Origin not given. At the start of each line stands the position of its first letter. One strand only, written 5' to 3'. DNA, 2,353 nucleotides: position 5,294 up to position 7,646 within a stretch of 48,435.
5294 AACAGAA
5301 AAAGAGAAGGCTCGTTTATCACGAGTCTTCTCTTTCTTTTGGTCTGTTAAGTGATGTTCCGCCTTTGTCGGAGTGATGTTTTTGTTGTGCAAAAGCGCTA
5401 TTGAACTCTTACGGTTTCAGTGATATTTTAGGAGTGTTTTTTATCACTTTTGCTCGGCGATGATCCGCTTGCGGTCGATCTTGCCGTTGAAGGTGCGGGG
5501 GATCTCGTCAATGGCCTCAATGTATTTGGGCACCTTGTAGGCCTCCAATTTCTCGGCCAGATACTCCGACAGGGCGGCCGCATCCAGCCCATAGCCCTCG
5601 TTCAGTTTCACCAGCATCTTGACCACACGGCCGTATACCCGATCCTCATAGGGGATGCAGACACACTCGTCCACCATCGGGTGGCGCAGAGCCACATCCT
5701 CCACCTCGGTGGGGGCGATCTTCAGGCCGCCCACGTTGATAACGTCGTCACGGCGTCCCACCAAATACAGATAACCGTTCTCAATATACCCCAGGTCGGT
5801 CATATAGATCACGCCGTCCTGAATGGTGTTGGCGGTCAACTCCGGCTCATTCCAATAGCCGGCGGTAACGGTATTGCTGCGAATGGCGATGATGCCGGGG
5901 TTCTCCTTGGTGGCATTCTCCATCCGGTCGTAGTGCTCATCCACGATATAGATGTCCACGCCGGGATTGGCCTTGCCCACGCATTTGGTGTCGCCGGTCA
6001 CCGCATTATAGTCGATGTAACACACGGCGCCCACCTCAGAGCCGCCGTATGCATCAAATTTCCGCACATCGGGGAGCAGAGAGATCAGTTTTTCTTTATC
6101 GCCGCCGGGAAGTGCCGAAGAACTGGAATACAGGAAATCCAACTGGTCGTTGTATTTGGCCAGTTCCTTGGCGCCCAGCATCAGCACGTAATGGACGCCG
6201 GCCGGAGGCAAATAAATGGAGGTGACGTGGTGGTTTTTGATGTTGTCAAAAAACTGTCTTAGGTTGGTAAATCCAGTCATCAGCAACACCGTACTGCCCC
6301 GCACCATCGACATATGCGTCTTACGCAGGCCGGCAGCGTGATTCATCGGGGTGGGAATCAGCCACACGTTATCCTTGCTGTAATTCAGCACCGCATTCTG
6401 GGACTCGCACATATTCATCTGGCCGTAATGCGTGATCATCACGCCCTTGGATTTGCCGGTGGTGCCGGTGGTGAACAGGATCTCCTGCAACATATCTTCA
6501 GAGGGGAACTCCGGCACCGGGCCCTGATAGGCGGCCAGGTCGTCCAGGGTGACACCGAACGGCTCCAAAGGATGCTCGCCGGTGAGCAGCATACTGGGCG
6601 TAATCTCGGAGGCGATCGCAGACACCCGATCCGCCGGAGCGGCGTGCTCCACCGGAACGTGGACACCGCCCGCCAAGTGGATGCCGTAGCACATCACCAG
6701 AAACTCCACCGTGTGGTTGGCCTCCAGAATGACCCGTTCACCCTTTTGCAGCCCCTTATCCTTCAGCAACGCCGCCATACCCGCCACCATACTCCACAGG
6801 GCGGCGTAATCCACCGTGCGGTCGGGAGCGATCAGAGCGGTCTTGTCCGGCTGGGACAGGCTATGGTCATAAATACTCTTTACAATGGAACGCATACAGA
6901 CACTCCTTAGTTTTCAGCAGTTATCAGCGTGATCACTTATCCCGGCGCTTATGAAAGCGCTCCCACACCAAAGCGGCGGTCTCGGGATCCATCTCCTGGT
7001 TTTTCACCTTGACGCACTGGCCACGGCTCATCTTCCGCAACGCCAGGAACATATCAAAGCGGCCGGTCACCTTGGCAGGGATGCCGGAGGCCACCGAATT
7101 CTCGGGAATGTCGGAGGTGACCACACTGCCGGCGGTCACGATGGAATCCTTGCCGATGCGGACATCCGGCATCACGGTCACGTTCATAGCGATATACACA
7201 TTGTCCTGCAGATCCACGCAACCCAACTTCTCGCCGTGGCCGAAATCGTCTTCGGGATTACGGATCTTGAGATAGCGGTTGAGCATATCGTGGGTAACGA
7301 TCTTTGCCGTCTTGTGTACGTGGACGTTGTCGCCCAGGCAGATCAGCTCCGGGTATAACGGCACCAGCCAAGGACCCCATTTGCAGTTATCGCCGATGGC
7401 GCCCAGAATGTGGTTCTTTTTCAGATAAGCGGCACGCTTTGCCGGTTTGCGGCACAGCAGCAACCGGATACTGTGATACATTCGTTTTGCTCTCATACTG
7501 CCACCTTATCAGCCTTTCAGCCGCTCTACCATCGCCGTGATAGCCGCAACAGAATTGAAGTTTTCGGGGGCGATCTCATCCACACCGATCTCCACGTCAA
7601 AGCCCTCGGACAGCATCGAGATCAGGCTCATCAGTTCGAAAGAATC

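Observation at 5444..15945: Glycan locus with initiating transferase, flippase and polymerase but no recognisable glycosyltransferase, loaded with acyl/aminoacyl-transfer enzymes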

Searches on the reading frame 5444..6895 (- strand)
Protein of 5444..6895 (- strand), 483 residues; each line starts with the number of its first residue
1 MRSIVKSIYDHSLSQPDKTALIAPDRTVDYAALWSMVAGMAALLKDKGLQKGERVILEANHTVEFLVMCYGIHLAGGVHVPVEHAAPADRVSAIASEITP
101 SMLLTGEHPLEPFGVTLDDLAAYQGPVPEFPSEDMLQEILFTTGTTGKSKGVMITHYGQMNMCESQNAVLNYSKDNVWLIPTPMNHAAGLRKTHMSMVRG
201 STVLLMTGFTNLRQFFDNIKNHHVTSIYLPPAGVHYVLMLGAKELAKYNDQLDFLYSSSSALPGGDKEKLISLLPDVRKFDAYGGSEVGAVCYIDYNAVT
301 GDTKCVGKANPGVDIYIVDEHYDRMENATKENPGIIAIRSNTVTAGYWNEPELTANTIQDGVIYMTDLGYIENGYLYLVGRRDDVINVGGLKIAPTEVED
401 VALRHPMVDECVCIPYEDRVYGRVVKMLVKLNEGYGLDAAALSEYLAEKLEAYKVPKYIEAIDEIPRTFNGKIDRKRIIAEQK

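Call 4: search_protein_families(library=pfam, proteins=[window:5444-6895:-], max_evalue=0.01)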
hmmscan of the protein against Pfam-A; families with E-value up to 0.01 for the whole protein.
window:5444-6895:- (483 aa): 2 families
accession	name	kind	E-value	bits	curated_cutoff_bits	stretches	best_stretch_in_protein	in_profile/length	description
PF00501.34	AMP-binding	-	2.5e-56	191.6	29.9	1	14-348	7-384/384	AMP-binding enzyme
PF13193.12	AMP-binding_C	-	2.4e-14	54.4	24.5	1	397-472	1-76/76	AMP-binding enzyme C-terminal domain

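Call 8: search_protein_families(library=ncbifam, proteins=[window:5444-6895:-], max_evalue=0.1)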
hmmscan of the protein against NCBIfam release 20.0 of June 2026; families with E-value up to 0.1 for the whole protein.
window:5444-6895:- (483 aa): 106 families (the best 25 are shown)
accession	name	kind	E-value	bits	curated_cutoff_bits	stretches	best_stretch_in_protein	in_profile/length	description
NF004837.0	PRK06187.1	subfamily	2.9e-75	253.5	476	2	132-478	168-518/531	long-chain-fatty-acid--CoA ligase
NF006182.0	PRK08316.1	subfamily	5.6e-66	223.1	663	2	132-476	169-511/523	fatty acyl-CoA synthetase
TIGR03098.1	ligase_PEP_1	hypoth_equivalog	2.3e-61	207.9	592.35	2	133-479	162-515/517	acyl-CoA ligase (AMP-forming), exosortase A system-associated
TIGR01923.1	menE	equivalog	1e-58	199.3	330.15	1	30-477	2-441/442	o-succinylbenzoate--CoA ligase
NF052269.1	Staph_lig_FadD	equivalog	8.9e-56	189.2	650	1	15-479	13-490/499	long-chain-fatty-acid--CoA ligase FadD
NF009071.0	PRK12406.1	subfamily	4.2e-55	187.1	701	2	129-478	148-498/510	acyl-CoA synthetase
NF005801.1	PRK07656.1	equivalog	1.4e-53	182.3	657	2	134-475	164-496/500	FadD3 family acyl-CoA ligase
NF004808.0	PRK06155.1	equivalog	1.8e-53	181.7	722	2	137-478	183-518/542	ATP-dependent acyl-CoA ligase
NF004511.1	PRK05852.1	equivalog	2.4e-53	181.5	650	1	11-479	8-501/505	FadD7 family fatty acid--CoA ligase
NF006181.0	PRK08314.1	subfamily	4.9e-53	180.2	705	2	121-475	191-547/563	long-chain-fatty-acid--CoA ligase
NF005863.0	PRK07798.1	subfamily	1.2e-52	179.2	543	2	111-476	140-525/540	acyl-CoA synthetase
NF005676.0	PRK07470.1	equivalog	1.7e-52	178.7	774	2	140-480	182-527/544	acyl-CoA synthetase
NF002966.0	PRK03640.1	equivalog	4.6e-52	177.2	556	1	14-481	14-479/483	o-succinylbenzoate--CoA ligase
NF005857.1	PRK07786.1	exception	7.6e-52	176.5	733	2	133-474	165-504/513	fatty-acid--CoA ligase FadD5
TIGR01733.1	AA-adenyl-dom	subfamily_domain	1.1e-51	176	317.4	1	30-412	2-408/409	amino acid adenylation domain-containing protein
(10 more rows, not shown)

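Call 61: search_solved_structures(query=window:5444-6895:-, max_evalue=1e-30)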
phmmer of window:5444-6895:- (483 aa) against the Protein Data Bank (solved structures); distinct sequences matched with E-value up to 1e-30: 27.
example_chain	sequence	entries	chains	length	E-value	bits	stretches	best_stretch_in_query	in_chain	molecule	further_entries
6mfy_A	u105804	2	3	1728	2.2e-61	211.1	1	4-478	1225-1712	Linear gramicidin synthase subunit A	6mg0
9be4_A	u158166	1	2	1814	2.5e-61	210.9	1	4-478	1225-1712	Linear gramicidin synthase subunit A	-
9be3_A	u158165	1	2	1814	2.5e-61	210.9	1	4-478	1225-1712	Linear gramicidin synthase subunit A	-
6mfz_A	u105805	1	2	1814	2.5e-61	210.9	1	4-478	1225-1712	Linear gramicidin synthase subunit A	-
9meh_A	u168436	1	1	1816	2.5e-61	210.9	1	4-478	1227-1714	Linear gramicidin synthase subunit A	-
8xjz_C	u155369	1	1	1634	7.4e-44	153.3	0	4-479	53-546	Peptide synthetase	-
8r2q_A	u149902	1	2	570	6.2e-39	137.1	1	129-475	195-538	Probable fatty-acid-CoA ligase FadD5 (Fatty-acid-CoA synthetase) (Fatty-acid-CoA synthase)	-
5ie0_A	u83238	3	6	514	8.7e-37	130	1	139-481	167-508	Oxalate--CoA ligase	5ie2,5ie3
3r44_A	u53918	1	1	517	4.6e-35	124.3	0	86-481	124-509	fatty acyl CoA synthetase FADD13 (FATTY-ACYL-CoA SYNTHETASE)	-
9bfd_A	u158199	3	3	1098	5.8e-35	124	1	10-478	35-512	Tyrocidine synthase 1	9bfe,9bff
4fuq_A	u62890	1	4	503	1.7e-34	122.5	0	132-478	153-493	Malonyl CoA synthetase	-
4fut_A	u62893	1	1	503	9.5e-34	120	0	132-478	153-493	Malonyl CoA synthetase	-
5x8f_A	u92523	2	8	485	1.2e-33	119.6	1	15-478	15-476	2-succinylbenzoate--CoA ligase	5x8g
5buq_A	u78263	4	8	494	1.3e-33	119.6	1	15-478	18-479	2-succinylbenzoate--CoA ligase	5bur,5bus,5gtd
8weu_A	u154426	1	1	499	3.6e-33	118.1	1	16-475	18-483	Fatty-acyl-CoA synthase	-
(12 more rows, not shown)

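Call 63: search_solved_structures(query=window:5444-6895:-, max_evalue=1e-60, show_alignments=1)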
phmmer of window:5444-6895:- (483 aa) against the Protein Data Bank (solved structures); distinct sequences matched with E-value up to 1e-60: 5.
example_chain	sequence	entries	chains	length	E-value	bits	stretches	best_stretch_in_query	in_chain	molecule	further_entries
6mfy_A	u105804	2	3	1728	2.2e-61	211.1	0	4-478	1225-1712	Linear gramicidin synthase subunit A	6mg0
9be4_A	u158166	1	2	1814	2.5e-61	210.9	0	4-478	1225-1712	Linear gramicidin synthase subunit A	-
9be3_A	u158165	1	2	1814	2.5e-61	210.9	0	4-478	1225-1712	Linear gramicidin synthase subunit A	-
6mfz_A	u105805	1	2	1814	2.5e-61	210.9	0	4-478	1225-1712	Linear gramicidin synthase subunit A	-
9meh_A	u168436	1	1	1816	2.5e-61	210.9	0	4-478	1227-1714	Linear gramicidin synthase subunit A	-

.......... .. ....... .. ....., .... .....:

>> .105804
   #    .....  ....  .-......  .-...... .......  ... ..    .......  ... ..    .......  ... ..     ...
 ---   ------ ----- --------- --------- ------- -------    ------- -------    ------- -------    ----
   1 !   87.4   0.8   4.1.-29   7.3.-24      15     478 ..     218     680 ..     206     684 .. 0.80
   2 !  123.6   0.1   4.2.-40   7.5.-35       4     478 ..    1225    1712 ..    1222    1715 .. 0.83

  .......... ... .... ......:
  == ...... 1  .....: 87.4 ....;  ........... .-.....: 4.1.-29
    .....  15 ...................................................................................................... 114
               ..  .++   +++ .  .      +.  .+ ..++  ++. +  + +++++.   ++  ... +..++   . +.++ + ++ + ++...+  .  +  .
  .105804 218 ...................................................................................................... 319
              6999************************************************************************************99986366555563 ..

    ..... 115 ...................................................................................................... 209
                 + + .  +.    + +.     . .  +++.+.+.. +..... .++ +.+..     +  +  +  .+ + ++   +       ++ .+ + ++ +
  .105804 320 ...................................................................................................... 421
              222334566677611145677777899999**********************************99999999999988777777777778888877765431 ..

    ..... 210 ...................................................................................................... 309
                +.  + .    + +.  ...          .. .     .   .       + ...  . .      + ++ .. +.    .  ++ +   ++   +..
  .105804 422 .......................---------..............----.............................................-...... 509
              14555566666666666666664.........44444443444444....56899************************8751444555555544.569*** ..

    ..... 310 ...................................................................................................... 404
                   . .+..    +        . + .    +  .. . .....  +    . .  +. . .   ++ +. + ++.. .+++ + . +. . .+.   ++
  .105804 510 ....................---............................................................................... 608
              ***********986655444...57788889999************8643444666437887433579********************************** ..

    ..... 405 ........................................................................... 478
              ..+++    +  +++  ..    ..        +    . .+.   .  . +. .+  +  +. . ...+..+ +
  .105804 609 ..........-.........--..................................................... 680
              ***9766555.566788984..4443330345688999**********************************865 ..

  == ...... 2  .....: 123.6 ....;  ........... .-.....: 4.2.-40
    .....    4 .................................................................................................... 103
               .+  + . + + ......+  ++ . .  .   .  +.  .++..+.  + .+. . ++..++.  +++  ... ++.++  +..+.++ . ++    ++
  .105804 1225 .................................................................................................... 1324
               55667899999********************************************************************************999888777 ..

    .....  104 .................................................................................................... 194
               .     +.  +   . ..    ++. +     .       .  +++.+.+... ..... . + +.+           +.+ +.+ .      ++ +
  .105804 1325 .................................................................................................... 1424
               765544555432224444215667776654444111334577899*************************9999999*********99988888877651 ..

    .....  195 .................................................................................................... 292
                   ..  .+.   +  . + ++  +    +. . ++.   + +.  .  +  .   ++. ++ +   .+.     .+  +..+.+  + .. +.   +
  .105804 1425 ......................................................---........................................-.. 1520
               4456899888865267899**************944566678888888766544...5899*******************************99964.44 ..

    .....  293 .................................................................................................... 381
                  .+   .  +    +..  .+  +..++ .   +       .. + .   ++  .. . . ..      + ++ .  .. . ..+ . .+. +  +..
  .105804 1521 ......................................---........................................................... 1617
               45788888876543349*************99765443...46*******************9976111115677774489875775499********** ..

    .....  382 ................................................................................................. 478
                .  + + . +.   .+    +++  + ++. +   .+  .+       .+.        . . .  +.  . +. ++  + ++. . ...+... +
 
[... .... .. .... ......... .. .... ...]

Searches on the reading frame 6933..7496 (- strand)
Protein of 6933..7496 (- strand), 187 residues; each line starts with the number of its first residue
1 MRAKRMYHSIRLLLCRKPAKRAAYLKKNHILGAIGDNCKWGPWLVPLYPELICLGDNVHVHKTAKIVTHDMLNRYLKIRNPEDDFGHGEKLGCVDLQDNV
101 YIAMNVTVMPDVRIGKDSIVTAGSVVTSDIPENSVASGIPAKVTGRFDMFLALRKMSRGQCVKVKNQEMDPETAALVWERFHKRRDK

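Call 4: search_protein_families(library=pfam, proteins=[window:6933-7496:-], max_evalue=0.01)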
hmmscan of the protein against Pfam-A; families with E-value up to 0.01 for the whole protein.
window:6933-7496:- (187 aa): 2 families
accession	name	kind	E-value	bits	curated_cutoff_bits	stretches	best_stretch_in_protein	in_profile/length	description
PF00132.30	Hexapep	-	6.5e-10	38.7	27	1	97-127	5-35/36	Bacterial transferase hexapeptide (six repeats)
PF14602.12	Hexapep_2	-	0.0052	16.9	27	0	112-127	18-33/34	Hexapeptide repeat of succinyl-transferase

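Call 8: search_protein_families(library=ncbifam, proteins=[window:6933-7496:-], max_evalue=0.1)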
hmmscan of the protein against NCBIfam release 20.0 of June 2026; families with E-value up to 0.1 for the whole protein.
window:6933-7496:- (187 aa): 45 families (the best 25 are shown)
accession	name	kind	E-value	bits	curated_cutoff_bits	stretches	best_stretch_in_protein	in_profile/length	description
TIGR03570.1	NeuD_NnaD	subfamily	3.4e-13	49.7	160.8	1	90-142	150-202/202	NeuD/PglB/VioB family sugar acetyltransferase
NF007240.0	PRK09677.1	equivalog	2.2e-12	46.8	243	1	94-148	131-185/192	putative lipopolysaccharide biosynthesis O-acetyl transferase WbbJ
TIGR03532.1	DapD_Ac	equivalog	4.4e-12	46.1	231.75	1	94-147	161-214/231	2,3,4,5-tetrahydropyridine-2,6-dicarboxylate N-acetyltransferase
NF058585.1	HptprglPActTf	PfamEq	5.4e-12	45.6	300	1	47-144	73-157/172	heptaprenylglyceryl phosphate O-acetyltransferase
NF041874.1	EPS_EpsC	equivalog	1.4e-11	44.4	150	1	96-145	116-165/168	serine O-acetyltransferase EpsC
NF007076.0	PRK09527.1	equivalog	2.5e-11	43.4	347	1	94-144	132-182/203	galactoside O-acetyltransferase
NF007797.0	PRK10502.1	subfamily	2.8e-10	40.1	192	1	93-144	125-176/183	WcaF family extracellular polysaccharide biosynthesis acetyltransferase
TIGR03308.1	phn_thr-fam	hypoth_equivalog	4.7e-10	39.6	201.65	1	73-153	88-169/204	phosphonate metabolim protein, transferase hexapeptide repeat family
NF000311.1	Vat_ABCDEFH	equivalog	5.7e-10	39.1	300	1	94-148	111-166/201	Vat family streptogramin A O-acetyltransferase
NF007499.0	PRK10092.1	equivalog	4.5e-09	36.4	314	1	79-144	120-180/183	maltose O-acetyltransferase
NF050158.1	CarbAnhydGPos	equivalog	4.1e-08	33.1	250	1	66-144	61-140/172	gamma carbonic anhydrase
NF000147.1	stregram_VatF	exception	6.3e-08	32.4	400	1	93-143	120-170/221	streptogramin A O-acetyltransferase Vat(F)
TIGR02353.1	NRPS_term_dom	equivalog_domain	7.3e-08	31.2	423.1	1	31-155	111-224/695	Pls/PosA family non-ribosomal peptide synthetase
NF000097.1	stregram_VatC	exception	9.3e-08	32.2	425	1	92-144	117-169/212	streptogramin A O-acetyltransferase Vat(C)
TIGR01172.1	cysE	equivalog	1e-07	32.1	210.65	1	95-142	115-162/162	serine O-acetyltransferase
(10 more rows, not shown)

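Call 62: search_solved_structures(query=window:6933-7496:-, max_evalue=0.000001)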
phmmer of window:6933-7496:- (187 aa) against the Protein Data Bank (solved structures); distinct sequences matched with E-value up to 0.000001: 17.
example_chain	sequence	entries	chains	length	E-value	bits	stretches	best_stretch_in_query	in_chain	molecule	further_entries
4dcl_A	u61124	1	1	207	1.8e-10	43.9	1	54-154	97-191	Putative acetyltransferase SACOL2570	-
4egg_A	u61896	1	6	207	1.8e-10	43.9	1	54-154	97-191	Putative acetyltransferase SACOL2570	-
3ftt_A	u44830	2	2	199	2.8e-10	43.3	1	82-151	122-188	Putative acetyltransferase SACOL2570 | Galactoside O-acetyltransferase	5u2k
3v4e_A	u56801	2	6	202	2.9e-10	43.2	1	82-151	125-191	Galactoside O-acetyltransferase | Putative acetyltransferase SACOL2570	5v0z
1kqa_A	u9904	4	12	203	2.5e-09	40.2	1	94-144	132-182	GALACTOSIDE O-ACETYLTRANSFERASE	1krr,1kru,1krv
3srt_A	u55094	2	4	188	5.5e-09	39.1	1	53-146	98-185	Maltose O-acetyltransferase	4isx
3fs8_A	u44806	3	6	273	2.5e-08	36.9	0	95-142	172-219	QdtC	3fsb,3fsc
3r8y_A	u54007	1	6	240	3.3e-08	36.5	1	95-149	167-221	2,3,4,5-tetrahydropyridine-2,6-dicarboxylate N-acetyltransferase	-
3cj8_A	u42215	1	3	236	1.2e-07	34.6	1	94-148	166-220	2,3,4,5-tetrahydropyridine-2,6-dicarboxylate N-acetyltransferase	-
4ea7_A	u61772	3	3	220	1.4e-07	34.5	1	92-145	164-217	Perosamine N-acetyltransferase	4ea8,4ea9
4eab_A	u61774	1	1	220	1.4e-07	34.5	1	92-145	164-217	Perosamine N-acetyltransferase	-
4eaa_A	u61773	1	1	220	1.4e-07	34.4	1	92-145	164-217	Perosamine N-acetyltransferase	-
7ar7_y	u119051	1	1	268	2.1e-07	33.9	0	84-144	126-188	Gamma carbonic anhydrase 2, mitochondrial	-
7ar9_y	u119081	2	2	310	2.3e-07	33.8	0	55-143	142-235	CA2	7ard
7aqq_y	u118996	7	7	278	2.4e-07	33.7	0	84-144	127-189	Gamma carbonic anhydrase 2, mitochondrial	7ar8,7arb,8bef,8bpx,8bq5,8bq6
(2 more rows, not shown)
